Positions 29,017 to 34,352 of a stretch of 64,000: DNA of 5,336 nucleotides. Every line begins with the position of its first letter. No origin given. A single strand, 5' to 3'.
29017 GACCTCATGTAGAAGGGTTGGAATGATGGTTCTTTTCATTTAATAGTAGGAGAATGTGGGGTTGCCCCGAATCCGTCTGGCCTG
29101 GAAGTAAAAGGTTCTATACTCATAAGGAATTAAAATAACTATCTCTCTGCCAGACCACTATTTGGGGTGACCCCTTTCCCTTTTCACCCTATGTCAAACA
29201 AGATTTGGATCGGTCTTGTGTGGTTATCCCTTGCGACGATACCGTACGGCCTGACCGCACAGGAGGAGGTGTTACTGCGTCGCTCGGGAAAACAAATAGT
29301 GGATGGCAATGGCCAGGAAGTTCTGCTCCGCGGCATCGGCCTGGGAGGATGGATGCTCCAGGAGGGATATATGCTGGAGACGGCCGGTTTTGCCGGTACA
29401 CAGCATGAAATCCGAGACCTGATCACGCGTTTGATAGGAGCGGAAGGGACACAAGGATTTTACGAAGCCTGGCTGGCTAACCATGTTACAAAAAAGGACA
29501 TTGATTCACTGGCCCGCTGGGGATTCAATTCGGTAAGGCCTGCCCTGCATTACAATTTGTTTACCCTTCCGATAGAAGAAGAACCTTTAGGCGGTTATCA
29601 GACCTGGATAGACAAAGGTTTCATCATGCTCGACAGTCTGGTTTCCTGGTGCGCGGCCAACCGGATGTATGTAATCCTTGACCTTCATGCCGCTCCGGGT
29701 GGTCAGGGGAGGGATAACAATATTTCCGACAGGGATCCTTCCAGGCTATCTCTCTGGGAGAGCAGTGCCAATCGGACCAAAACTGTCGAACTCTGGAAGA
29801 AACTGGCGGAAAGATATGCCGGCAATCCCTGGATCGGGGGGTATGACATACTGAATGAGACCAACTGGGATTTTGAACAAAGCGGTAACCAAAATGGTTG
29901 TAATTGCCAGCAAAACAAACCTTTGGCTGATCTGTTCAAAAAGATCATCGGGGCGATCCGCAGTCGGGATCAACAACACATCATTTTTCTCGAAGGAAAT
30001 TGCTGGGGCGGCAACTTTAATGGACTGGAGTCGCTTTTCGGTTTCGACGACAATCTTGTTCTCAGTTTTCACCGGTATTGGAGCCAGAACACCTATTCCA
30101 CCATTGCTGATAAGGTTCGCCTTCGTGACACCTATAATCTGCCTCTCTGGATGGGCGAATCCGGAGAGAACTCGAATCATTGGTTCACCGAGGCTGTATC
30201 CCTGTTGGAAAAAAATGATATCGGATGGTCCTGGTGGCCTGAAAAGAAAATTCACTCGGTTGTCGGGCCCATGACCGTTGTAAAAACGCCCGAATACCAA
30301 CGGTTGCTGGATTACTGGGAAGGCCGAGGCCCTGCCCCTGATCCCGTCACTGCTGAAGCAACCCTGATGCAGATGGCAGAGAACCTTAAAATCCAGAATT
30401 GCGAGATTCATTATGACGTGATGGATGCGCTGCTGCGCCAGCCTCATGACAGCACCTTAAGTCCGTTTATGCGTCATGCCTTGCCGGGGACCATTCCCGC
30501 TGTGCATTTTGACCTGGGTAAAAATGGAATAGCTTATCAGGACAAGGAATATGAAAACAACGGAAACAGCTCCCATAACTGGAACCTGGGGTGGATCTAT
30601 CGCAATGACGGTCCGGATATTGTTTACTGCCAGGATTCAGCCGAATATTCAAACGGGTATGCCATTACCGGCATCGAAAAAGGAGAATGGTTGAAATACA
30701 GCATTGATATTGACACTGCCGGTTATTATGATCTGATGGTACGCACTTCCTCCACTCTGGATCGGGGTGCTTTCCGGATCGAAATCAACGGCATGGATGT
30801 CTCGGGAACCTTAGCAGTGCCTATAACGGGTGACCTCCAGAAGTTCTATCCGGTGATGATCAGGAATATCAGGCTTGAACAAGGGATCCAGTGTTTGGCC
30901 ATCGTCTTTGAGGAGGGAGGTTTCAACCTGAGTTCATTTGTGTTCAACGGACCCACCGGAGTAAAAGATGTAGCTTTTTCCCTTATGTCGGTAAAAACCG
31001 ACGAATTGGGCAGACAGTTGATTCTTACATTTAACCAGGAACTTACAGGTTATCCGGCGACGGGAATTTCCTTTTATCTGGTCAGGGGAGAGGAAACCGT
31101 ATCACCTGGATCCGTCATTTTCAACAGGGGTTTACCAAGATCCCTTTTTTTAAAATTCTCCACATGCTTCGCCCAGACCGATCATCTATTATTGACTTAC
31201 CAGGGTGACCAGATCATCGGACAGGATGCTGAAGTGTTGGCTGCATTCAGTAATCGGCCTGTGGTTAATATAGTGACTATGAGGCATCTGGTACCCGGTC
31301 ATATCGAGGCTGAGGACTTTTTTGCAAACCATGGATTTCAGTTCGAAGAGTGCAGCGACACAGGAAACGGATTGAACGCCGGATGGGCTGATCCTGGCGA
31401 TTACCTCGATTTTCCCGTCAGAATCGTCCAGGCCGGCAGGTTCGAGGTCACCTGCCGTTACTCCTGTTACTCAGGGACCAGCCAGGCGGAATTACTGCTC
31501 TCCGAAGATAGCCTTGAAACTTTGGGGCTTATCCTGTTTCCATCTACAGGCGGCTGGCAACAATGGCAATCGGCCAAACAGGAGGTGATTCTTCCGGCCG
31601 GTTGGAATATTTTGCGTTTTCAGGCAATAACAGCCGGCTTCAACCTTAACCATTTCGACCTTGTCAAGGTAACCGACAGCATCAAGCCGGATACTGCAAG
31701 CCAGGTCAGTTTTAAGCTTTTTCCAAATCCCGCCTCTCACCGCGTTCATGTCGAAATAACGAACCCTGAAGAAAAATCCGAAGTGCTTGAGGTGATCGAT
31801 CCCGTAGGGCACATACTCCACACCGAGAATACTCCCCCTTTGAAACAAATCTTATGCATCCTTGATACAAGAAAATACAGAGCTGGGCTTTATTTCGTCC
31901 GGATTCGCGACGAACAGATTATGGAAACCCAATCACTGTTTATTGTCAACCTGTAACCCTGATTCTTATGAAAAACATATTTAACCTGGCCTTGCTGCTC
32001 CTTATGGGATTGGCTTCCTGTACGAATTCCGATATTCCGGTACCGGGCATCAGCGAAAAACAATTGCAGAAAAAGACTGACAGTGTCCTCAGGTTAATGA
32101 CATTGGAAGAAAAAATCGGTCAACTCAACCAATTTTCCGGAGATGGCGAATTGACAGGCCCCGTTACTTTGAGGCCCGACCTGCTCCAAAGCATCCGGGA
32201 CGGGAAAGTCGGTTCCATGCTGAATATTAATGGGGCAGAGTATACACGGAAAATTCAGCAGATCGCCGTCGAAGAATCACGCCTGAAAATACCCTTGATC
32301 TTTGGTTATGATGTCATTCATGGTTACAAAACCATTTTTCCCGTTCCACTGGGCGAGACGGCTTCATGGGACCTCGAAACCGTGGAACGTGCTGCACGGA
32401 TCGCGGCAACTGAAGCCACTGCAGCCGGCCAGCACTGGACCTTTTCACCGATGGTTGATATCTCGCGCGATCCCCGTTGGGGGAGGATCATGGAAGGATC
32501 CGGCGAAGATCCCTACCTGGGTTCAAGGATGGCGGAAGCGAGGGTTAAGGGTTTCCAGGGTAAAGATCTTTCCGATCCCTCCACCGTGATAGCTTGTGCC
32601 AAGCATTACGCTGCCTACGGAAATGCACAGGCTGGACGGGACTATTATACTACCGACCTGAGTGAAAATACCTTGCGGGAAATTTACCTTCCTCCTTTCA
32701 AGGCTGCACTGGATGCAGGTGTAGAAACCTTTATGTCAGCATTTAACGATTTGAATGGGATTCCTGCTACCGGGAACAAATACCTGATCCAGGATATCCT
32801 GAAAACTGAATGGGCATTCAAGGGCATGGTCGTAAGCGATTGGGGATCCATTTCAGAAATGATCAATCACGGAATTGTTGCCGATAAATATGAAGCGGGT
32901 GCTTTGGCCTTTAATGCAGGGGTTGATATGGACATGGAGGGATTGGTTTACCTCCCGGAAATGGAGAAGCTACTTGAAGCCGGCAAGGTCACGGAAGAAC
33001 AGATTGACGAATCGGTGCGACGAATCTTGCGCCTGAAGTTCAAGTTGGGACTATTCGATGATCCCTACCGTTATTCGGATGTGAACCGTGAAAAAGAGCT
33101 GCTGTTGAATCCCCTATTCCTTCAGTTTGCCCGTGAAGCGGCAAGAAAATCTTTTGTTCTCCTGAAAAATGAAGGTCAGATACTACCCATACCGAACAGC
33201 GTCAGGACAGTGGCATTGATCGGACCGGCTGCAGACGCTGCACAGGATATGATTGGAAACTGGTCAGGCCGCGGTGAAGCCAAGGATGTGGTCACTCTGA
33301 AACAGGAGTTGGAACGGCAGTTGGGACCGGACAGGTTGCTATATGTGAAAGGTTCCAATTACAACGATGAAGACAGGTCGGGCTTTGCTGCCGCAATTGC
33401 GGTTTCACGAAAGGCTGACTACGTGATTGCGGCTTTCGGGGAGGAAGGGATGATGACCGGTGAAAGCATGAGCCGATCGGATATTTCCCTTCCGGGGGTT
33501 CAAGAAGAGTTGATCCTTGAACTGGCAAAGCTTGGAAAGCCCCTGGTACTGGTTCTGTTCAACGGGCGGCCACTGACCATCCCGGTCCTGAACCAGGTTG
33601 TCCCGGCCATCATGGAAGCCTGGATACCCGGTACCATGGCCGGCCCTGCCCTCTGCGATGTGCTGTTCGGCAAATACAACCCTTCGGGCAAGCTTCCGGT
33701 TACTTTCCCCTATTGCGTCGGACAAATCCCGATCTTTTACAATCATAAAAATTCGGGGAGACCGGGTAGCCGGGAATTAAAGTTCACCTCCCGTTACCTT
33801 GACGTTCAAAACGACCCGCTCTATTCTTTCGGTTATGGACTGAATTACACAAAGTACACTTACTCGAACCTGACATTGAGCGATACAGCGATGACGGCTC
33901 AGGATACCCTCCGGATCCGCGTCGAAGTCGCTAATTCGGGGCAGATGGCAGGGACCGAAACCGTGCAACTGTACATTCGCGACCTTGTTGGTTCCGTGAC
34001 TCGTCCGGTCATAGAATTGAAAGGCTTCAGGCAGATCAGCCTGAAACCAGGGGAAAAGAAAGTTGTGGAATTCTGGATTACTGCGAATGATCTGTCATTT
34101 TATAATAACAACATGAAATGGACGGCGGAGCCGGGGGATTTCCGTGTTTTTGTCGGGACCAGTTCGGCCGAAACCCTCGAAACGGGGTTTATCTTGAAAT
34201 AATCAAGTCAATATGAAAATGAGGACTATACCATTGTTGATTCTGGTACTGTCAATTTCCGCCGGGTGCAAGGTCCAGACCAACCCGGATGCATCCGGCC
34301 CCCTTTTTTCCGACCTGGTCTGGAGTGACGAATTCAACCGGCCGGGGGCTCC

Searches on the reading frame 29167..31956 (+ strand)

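Call 73: search_protein_families(library=pfam, proteins=[window:29167-31956:+], max_evalue=0.001)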
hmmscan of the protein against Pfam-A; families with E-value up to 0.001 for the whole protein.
window:29167-31956:+ (929 aa): 5 families
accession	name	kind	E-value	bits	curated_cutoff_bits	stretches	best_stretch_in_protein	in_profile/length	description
PF03422.21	CBM_6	-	1.4e-34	119.5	28.9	2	714-833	1-124/125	Carbohydrate binding module (family 6)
PF00150.24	Cellulase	-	2.3e-26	93.3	23.5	1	96-357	11-266/272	Cellulase (glycosyl hydrolase family 5)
PF18099.7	CBM_35_2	-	9e-15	55.2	23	2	492-591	11-110/112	Carbohydrate binding module (family 35)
PF18962.6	Por_Secre_tail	-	7.2e-07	29.8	27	1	851-925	1-74/75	Secretion system C-terminal sorting domain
PF16990.11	CBM_35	-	0.00028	21.6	28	0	504-589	33-114/121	Carbohydrate binding module (family 35)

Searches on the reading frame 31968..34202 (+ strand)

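Call 73: search_protein_families(library=pfam, proteins=[window:31968-34202:+], max_evalue=0.001)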
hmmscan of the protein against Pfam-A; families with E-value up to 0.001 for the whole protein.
window:31968-34202:+ (744 aa): 3 families
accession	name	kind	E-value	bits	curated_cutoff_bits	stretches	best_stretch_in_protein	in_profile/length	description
PF00933.27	Glyco_hydro_3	-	6.6e-71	239.8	27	1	45-356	1-316/316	Glycosyl hydrolase family 3 N terminal domain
PF01915.27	Glyco_hydro_3_C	-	1.9e-53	181.9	31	1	397-627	2-200/200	Glycosyl hydrolase family 3 C-terminal domain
PF14310.12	Fn3-like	-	8e-26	90.4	25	1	664-733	1-71/71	Fibronectin type III-like domain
